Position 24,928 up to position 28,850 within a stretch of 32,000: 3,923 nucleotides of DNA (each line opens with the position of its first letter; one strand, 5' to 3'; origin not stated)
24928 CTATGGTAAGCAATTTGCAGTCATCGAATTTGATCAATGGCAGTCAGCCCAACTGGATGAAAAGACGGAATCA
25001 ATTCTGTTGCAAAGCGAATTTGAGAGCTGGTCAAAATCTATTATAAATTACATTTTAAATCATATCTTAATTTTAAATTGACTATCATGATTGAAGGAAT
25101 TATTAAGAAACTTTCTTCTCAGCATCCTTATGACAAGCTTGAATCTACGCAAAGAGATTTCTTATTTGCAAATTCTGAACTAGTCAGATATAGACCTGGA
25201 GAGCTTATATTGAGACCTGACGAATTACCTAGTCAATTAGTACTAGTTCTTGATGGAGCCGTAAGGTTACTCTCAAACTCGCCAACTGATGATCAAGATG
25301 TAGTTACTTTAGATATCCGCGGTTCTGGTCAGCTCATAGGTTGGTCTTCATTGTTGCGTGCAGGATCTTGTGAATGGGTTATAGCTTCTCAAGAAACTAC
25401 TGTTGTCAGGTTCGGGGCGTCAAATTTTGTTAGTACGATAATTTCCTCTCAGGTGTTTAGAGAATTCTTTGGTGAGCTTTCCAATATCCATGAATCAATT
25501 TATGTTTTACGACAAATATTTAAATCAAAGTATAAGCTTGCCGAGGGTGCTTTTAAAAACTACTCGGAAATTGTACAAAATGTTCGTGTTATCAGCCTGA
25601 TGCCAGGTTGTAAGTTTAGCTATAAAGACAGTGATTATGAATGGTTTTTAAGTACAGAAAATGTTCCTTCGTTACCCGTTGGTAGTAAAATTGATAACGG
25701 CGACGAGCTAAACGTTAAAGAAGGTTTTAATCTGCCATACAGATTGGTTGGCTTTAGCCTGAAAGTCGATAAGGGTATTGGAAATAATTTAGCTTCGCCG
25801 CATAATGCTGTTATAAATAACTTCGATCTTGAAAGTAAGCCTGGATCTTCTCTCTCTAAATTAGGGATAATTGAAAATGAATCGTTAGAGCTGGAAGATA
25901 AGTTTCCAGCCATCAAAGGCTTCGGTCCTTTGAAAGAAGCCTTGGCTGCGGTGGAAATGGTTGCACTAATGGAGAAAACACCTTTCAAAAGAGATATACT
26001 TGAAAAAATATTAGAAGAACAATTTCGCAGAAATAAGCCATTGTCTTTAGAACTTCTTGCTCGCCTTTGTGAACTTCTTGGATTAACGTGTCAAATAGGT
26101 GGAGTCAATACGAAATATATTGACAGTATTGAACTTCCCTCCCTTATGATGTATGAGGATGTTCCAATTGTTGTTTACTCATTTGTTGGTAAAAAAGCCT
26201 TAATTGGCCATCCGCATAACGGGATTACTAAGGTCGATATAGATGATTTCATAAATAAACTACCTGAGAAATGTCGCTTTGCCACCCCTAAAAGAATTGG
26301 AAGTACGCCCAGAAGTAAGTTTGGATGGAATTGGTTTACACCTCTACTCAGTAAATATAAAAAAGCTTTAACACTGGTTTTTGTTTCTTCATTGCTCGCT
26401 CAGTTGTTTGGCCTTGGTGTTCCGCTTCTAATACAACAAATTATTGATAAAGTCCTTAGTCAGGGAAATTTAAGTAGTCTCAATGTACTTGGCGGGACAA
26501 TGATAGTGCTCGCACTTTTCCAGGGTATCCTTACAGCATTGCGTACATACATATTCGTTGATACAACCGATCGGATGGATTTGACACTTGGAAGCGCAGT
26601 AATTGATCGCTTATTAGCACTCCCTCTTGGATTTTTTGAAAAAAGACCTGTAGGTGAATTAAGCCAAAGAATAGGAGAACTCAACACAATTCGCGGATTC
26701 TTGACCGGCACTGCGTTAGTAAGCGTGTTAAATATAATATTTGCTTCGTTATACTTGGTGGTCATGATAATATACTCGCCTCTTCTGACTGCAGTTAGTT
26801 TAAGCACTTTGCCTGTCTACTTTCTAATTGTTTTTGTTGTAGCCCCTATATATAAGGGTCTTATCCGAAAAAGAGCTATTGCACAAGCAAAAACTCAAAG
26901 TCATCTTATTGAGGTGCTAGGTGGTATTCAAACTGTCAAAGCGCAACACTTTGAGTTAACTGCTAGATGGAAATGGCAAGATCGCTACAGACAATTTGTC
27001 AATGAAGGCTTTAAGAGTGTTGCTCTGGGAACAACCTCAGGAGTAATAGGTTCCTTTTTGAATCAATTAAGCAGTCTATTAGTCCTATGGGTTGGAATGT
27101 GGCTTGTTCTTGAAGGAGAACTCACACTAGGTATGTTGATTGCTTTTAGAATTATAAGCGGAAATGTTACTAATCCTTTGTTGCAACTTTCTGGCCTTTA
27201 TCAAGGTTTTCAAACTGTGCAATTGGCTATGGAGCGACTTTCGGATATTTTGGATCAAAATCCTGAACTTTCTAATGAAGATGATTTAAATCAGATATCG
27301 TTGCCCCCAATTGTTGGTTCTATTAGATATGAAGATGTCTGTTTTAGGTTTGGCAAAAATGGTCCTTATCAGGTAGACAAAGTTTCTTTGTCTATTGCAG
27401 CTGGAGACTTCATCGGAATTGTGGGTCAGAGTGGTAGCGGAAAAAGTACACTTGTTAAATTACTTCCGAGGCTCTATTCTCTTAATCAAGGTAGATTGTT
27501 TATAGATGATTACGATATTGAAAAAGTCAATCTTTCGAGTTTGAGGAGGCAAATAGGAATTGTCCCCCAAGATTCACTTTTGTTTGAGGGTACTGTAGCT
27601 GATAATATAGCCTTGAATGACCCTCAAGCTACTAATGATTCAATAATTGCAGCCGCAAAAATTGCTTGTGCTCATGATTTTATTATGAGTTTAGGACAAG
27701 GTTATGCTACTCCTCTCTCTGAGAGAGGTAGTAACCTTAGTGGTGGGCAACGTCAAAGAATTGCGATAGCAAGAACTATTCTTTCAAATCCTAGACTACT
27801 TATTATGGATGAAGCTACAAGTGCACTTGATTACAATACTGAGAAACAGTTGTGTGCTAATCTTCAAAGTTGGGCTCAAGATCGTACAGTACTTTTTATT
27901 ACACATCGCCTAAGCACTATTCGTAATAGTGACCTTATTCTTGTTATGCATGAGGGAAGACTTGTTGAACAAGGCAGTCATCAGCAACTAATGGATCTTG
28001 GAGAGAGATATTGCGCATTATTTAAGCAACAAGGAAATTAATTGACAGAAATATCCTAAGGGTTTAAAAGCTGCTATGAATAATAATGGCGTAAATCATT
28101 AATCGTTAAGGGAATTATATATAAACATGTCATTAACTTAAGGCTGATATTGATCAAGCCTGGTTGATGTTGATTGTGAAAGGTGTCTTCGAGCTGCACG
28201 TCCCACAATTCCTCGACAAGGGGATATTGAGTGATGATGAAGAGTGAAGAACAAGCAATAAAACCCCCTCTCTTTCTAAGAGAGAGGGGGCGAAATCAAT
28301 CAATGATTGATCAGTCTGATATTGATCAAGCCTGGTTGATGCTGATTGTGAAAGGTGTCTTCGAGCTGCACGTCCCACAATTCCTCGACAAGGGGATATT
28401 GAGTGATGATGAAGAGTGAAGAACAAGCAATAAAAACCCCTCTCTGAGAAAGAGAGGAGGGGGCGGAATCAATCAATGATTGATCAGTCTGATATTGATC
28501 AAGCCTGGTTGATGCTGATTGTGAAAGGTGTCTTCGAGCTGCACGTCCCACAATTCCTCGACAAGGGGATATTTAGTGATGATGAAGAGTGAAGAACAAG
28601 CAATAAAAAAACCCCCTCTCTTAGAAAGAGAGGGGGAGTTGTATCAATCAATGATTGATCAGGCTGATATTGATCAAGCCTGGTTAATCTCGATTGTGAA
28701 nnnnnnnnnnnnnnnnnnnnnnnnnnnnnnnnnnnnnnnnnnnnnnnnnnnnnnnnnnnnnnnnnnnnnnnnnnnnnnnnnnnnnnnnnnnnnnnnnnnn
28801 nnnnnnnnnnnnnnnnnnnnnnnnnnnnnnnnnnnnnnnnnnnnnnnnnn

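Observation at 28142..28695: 172-174-bp tandem array duplicating the gene 3' end, a palindrome and an intrinsic terminator three times between convergent operons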

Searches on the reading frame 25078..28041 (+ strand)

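Call 11: search_protein_families(library=pfam, proteins=[window:25078-28041:+], max_evalue=0.01)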
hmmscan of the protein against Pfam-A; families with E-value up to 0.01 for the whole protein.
window:25078-28041:+ (987 aa): 8 families
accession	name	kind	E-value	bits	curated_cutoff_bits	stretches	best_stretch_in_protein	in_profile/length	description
PF00664.28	ABC_membrane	-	8.1e-48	163.9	28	1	432-699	2-272/274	ABC transporter transmembrane region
PF00005.33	ABC_tran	-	3.9e-31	108.9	25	1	767-915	2-137/137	ABC transporter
PF00027.35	cNMP_binding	-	4.9e-08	33.3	27.5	1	36-119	2-84/89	Cyclic nucleotide-binding domain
PF02463.25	SMC_N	-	2e-07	31.1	40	1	803-955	107-209/220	RecF/RecN/SMC N terminal domain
PF13401.12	AAA_22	-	0.0016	19.2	27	1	778-932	7-107/130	AAA domain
PF09818.15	ABC_ATPase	-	0.0078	15.7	23.2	0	867-948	139-218/283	P-loop domain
PF13555.12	AAA_29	-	0.0086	16.2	27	0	769-793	15-39/61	P-loop containing region of AAA domain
PF01935.23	DUF87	-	0.0097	16.5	23.2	0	779-811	26-59/220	Helicase HerA, central domain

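Call 66: search_protein_families(library=ncbifam, proteins=[window:25078-28041:+], max_evalue=0.01)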
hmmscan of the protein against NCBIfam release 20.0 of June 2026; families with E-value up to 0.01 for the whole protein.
window:25078-28041:+ (987 aa): 189 families (the best 25 are shown)
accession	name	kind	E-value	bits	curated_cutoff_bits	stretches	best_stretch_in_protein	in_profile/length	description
TIGR01846.1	type_I_sec_HlyB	subfamily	9.4e-195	648.9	725.55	1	289-986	2-693/694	type I secretion system permease/ATPase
TIGR03375.1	type_I_sec_LssB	subfamily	8.8e-140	467.2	693.1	1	296-973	11-690/696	type I secretion system permease/ATPase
TIGR03796.1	NHLM_micro_ABC1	equivalog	7.7e-129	431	853.3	1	345-982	68-709/710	NHLP family bacteriocin export ABC transporter peptidase/permease/ATPase subunit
TIGR03797.1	NHLM_micro_ABC2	equivalog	7.8e-118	394.8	709.4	1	424-985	131-685/686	NHLP bacteriocin export ABC transporter permease/ATPase subunit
TIGR01193.1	bacteriocin_ABC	subfamily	7.5e-111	371.8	523.85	1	365-983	89-707/708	peptide cleavage/export ABC transporter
TIGR02204.1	MsbA_rel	hypoth_equivalog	1.1e-110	371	780.4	1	419-983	8-573/576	ABC transporter, permease/ATP-binding protein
TIGR00958.1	3a01208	subfamily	3.5e-109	366.1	874.6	1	426-981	158-710/711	antigen peptide transporter 2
TIGR02203.1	MsbA_lipidA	equivalog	9.5e-108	361.1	602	1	423-984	8-568/572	lipid A export permease/ATP-binding protein MsbA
NF052233.1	CphA_assoc_ABC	equivalog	2.4e-107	360.2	880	1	425-985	180-743/766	cyanophycin metabolism-associated ABC transporter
TIGR01842.1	type_I_sec_PrtD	subfamily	1.3e-100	337.5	510.15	1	424-972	1-541/544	type I secretion system permease/ATPase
NF010178.0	PRK13657.1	equivalog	1.5e-92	311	733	1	423-986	13-571/588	glucan ABC transporter ATP-binding protein/ permease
NF045513.1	HepA_fam_ABC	equivalog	8.5e-88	295.3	725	1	454-973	77-597/610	heterocyst formation ABC transporter subunit HepA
NF008381.0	PRK11176.1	equivalog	1.1e-86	291.4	867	1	421-985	17-579/582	lipid A ABC transporter ATP-binding protein/permease MsbA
TIGR01192.1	chvA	subfamily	2.9e-78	263.9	585.4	1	424-986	14-571/585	glucan export ABC transporter ATP-binding protein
NF008055.0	PRK10789.1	equivalog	2.1e-75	254.3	845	1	416-985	8-571/590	SmdA family multidrug ABC transporter permease/ATP-binding protein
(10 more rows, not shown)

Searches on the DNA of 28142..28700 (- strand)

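Call 40: search_dna_similar(query=window:28142-28700:-, collection=phages, mode=distant, max_evalue=0.01)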
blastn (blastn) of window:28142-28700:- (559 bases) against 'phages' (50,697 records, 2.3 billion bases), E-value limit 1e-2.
No match.

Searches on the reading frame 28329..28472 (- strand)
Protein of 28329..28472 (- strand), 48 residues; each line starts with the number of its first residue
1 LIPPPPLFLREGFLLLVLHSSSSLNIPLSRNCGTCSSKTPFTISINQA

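Call 77: search_protein_families(library=ncbifam, proteins=[window:28329-28472:-], max_evalue=10)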
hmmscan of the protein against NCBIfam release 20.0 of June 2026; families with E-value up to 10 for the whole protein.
seq(48 aa): 0 families

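Call 78: search_protein_families(library=pfam, proteins=[window:28329-28472:-], max_evalue=10)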
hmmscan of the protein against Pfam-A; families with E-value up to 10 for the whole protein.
seq(48 aa): 1 family
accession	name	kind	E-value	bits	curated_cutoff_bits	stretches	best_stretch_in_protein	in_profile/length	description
PF12322.14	T4_baseplate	-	0.035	14.2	24.5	1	13-47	70-103/219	T4 bacteriophage base plate protein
